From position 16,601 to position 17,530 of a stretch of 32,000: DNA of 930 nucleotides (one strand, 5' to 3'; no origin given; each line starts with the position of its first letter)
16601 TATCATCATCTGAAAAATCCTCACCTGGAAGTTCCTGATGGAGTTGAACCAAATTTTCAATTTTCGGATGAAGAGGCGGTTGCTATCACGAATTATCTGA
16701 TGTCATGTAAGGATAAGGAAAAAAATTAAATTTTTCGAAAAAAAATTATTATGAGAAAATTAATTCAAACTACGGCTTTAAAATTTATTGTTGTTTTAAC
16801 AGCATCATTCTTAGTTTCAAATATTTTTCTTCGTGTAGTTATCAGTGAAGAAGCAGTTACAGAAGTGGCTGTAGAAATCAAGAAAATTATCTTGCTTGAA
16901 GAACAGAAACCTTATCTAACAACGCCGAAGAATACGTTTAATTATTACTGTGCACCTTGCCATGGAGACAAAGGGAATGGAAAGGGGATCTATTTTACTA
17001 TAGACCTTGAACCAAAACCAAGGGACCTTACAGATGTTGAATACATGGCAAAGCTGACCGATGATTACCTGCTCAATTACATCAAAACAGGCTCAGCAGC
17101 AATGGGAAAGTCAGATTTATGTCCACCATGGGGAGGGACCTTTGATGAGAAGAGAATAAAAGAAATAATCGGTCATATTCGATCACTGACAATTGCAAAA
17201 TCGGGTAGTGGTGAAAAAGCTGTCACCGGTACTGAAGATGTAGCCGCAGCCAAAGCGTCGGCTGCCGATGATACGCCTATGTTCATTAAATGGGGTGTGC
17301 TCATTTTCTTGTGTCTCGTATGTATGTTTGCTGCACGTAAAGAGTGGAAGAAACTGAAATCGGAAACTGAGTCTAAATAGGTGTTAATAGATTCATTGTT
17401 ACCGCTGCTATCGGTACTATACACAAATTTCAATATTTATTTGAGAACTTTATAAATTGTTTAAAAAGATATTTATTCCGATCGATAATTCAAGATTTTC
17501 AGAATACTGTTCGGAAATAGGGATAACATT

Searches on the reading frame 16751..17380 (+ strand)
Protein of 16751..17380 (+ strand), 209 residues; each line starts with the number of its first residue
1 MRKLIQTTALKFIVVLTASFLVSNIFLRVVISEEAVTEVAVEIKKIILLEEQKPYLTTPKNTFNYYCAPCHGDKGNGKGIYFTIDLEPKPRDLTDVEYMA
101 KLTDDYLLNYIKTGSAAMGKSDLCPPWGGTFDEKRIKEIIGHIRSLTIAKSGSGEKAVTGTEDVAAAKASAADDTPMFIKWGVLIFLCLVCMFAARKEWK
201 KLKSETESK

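Call 4: search_protein_families(library=pfam, proteins=[window:16751-17380:+], max_evalue=0.01)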
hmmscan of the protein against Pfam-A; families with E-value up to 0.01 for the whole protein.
window:16751-17380:+ (209 aa): 1 family
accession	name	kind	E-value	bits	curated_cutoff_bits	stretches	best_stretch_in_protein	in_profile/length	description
PF13442.11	Cytochrome_CBB3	-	6.6e-08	33.2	27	1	57-143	4-68/68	Cytochrome C oxidase, cbb3-type, subunit III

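Call 5: search_protein_families(library=ncbifam, proteins=[window:16751-17380:+], max_evalue=0.01)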
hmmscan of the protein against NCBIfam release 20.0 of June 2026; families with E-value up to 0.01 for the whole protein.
window:16751-17380:+ (209 aa): 2 families
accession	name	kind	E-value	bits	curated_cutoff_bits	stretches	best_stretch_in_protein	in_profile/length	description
TIGR00782.1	ccoP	equivalog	4.2e-05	23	179.95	1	59-162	110-208/285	cytochrome-c oxidase, cbb3-type subunit III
NF011054.0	PRK14486.1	equivalog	0.00028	20.5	447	1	33-146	192-290/294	putative bifunctional cbb3-type cytochrome c oxidase subunit II/cytochrome c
